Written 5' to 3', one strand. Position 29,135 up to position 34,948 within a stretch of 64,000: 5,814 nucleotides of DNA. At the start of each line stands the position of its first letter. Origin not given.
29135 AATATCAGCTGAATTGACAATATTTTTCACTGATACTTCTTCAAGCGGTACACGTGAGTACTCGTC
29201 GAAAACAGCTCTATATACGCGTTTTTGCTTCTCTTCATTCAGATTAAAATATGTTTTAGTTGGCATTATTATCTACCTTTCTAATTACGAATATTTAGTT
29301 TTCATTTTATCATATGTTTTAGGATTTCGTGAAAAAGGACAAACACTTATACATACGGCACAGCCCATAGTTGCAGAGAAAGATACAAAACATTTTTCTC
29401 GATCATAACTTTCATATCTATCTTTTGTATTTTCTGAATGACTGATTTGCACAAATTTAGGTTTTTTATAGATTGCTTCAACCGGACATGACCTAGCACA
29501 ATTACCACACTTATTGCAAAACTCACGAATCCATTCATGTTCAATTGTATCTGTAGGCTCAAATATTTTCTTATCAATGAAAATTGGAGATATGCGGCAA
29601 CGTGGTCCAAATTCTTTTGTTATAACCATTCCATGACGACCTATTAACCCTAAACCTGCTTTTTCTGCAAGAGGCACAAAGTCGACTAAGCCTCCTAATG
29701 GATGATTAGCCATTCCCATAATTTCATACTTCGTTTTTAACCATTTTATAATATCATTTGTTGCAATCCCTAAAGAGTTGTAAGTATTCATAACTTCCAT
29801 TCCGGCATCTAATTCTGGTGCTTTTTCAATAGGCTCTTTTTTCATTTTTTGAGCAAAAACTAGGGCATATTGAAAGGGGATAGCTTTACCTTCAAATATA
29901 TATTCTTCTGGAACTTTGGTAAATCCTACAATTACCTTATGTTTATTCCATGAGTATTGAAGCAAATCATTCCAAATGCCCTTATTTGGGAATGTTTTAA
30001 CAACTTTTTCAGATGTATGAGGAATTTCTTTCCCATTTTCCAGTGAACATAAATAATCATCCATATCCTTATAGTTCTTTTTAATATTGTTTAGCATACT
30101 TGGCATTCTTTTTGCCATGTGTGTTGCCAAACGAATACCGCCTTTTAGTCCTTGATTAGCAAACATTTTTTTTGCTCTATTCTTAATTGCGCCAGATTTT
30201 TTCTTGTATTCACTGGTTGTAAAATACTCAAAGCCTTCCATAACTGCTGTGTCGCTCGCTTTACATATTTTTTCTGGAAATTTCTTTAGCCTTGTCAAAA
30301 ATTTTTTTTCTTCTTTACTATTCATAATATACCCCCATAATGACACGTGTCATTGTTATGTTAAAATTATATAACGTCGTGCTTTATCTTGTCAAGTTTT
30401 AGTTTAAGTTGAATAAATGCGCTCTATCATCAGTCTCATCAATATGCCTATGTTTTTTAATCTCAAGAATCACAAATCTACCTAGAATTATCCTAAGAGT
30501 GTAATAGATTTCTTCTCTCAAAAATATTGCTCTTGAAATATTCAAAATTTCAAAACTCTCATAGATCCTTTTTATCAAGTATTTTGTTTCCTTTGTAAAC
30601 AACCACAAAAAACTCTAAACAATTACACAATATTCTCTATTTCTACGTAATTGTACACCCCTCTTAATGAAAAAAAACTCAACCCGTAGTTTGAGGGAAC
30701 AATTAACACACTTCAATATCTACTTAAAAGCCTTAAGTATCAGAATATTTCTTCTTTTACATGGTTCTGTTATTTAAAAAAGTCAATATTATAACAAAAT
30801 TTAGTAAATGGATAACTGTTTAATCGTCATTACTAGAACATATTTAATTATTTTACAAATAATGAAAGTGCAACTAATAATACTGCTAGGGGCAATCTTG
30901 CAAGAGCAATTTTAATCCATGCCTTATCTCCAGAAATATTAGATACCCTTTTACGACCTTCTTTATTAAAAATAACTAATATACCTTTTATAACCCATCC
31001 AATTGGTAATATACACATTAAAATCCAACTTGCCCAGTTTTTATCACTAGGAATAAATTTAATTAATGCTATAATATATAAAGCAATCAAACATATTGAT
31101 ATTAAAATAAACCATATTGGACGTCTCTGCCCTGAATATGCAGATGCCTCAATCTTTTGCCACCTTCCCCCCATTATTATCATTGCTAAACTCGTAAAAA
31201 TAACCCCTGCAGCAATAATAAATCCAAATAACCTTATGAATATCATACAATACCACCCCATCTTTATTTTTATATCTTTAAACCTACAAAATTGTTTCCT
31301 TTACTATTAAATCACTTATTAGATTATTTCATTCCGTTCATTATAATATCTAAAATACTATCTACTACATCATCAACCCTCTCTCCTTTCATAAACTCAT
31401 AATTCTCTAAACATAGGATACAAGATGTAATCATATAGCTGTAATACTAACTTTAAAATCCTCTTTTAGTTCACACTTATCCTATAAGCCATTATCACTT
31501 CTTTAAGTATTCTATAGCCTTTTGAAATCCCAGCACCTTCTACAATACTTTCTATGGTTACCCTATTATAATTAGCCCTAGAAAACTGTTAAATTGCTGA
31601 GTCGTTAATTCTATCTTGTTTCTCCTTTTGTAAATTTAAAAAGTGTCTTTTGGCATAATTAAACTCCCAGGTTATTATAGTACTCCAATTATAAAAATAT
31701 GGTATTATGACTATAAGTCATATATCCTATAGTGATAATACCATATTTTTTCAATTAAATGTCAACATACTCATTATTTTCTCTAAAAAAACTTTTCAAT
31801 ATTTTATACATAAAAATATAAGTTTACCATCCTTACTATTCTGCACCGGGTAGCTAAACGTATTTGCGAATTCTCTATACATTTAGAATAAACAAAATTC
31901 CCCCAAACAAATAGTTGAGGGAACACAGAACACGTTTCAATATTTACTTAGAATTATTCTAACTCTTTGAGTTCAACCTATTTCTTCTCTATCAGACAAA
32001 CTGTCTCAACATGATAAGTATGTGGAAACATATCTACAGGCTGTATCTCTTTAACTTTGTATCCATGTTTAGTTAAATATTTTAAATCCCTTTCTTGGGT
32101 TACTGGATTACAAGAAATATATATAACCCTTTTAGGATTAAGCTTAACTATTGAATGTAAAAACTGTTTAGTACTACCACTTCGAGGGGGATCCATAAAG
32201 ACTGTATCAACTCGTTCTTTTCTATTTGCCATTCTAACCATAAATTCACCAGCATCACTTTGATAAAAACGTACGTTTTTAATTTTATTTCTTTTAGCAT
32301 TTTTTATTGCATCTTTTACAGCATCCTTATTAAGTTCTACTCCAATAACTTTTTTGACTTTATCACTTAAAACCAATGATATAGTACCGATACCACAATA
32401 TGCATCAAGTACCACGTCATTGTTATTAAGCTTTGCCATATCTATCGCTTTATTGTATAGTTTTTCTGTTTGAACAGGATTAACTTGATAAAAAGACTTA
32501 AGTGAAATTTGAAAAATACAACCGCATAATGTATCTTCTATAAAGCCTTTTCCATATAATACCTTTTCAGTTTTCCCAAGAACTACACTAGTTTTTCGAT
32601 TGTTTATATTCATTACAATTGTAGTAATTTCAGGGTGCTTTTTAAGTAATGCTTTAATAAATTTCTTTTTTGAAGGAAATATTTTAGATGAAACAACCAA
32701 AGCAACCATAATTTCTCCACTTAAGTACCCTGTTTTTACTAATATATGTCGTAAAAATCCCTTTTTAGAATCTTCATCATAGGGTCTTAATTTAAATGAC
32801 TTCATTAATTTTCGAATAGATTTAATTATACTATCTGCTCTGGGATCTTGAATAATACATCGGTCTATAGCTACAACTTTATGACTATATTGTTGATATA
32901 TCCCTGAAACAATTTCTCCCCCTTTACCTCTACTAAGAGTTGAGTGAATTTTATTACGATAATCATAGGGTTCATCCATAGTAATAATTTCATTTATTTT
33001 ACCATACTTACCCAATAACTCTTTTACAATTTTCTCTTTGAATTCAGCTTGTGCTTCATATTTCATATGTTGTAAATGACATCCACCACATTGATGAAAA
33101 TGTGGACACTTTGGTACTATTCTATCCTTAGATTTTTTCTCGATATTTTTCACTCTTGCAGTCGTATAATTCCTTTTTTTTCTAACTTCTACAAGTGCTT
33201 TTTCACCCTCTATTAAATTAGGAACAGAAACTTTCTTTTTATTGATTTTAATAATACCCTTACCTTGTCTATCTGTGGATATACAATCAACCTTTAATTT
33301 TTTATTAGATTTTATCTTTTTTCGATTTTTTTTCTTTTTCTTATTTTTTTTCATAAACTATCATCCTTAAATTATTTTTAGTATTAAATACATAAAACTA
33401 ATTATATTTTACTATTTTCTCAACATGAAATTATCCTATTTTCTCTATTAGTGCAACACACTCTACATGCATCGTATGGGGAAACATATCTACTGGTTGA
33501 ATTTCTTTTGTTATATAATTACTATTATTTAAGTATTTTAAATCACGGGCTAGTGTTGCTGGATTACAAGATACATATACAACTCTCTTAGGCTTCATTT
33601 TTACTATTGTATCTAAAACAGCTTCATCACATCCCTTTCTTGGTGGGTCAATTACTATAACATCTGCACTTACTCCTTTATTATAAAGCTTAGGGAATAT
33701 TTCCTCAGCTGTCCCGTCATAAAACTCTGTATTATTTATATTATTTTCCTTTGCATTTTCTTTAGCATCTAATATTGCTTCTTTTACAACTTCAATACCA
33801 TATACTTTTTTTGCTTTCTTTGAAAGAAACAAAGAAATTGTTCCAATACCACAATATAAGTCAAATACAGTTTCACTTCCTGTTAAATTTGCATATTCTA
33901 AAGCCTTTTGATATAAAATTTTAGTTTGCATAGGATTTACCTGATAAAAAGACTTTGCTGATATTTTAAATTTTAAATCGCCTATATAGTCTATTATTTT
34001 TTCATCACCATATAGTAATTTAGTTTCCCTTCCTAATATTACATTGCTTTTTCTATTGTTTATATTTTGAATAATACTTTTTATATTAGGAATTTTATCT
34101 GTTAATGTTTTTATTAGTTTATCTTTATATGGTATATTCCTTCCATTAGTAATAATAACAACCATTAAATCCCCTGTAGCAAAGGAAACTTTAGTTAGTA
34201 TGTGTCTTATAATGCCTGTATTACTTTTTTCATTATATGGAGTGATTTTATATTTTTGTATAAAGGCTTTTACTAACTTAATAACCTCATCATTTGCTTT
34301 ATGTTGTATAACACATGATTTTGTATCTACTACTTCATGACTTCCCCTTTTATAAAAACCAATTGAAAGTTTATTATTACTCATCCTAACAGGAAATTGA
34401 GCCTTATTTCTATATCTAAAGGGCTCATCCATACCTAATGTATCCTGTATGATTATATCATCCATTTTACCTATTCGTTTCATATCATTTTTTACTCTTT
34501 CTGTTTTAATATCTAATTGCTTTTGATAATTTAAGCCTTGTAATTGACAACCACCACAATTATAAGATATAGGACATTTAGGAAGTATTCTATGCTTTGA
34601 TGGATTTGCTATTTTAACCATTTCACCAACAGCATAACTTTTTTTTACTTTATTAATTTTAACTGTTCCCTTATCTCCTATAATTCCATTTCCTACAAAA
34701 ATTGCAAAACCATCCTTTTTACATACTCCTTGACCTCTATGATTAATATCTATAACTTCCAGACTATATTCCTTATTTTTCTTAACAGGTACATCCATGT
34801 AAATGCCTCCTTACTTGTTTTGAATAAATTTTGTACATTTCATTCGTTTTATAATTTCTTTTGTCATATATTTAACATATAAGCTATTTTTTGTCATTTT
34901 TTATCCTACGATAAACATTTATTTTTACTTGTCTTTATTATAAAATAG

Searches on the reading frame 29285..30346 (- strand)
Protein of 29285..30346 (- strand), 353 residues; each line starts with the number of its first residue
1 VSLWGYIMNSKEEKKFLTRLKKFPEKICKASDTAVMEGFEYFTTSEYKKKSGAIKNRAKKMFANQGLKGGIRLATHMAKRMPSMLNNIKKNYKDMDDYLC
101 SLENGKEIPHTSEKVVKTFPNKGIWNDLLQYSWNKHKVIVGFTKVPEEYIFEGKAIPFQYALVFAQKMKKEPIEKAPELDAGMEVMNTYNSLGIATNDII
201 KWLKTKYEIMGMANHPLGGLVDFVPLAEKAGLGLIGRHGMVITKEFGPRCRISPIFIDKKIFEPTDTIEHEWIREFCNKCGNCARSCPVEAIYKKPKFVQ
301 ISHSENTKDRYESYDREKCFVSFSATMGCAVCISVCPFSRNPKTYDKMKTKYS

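Call 42: search_protein_families(library=pfam, max_evalue=1e-8, proteins=[window:29285-30346:-])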
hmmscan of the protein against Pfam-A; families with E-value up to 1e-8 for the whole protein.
window:29285-30346:- (353 aa): 1 family
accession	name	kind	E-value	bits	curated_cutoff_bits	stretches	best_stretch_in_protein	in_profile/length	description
PF13484.11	Fer4_16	-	4.2e-09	37.5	30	0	277-338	2-65/66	4Fe-4S double cluster binding domain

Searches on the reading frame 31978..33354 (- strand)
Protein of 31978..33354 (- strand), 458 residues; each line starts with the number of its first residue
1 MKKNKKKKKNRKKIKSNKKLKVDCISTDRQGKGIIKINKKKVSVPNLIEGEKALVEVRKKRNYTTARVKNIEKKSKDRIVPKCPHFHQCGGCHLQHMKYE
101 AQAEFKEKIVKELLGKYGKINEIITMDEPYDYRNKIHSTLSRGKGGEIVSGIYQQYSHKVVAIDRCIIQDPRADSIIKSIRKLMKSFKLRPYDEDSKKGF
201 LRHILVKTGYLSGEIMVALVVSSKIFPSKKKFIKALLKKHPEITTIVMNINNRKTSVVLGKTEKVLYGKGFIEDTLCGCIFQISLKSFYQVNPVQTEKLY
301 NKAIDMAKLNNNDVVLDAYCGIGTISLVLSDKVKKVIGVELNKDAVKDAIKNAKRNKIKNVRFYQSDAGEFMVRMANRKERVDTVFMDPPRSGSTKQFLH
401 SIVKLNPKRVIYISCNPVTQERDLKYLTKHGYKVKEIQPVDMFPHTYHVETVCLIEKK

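Call 42: search_protein_families(library=pfam, max_evalue=1e-8, proteins=[window:31978-33354:-])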
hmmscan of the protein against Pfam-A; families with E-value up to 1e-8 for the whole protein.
window:31978-33354:- (458 aa): 4 families
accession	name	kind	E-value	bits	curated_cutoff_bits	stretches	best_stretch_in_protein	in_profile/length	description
PF05958.17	tRNA_U5-meth_tr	-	6.2e-31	108.1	23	1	99-458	2-357/357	tRNA (Uracil-5-)-methyltransferase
PF13847.12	Methyltransf_31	-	4.2e-15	56.1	27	1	310-422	2-117/145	Methyltransferase domain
PF03602.21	Cons_hypoth95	-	2.3e-12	47.4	24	1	310-430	40-168/182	Conserved hypothetical protein 95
PF02475.24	TRM5-TYW2_MTfase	-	4.2e-11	43.5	28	1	305-405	29-126/164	TRM5/TYW2 methyltransferase domain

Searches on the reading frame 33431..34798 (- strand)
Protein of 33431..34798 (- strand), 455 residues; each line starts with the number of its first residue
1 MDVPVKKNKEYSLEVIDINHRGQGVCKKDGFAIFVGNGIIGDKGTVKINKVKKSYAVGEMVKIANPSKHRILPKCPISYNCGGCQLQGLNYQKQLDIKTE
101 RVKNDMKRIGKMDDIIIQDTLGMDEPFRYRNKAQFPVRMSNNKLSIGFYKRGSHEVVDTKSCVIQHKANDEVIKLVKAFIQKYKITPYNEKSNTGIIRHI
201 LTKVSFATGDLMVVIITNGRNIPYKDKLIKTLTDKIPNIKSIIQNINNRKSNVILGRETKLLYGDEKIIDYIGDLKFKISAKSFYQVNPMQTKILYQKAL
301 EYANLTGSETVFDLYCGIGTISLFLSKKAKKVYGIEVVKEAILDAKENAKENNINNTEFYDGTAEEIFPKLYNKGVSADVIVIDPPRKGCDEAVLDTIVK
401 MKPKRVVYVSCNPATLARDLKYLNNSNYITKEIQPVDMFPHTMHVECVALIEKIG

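Call 42: search_protein_families(library=pfam, max_evalue=1e-8, proteins=[window:33431-34798:-])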
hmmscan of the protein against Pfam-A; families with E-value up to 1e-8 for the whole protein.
window:33431-34798:- (455 aa): 3 families
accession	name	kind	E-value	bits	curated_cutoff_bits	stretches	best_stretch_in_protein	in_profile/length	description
PF05958.17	tRNA_U5-meth_tr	-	1.9e-26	93.4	23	1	91-453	2-356/357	tRNA (Uracil-5-)-methyltransferase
PF13847.12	Methyltransf_31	-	1.4e-11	44.7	27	1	308-402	4-101/145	Methyltransferase domain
PF03602.21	Cons_hypoth95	-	3.8e-09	36.9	24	1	307-412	41-153/182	Conserved hypothetical protein 95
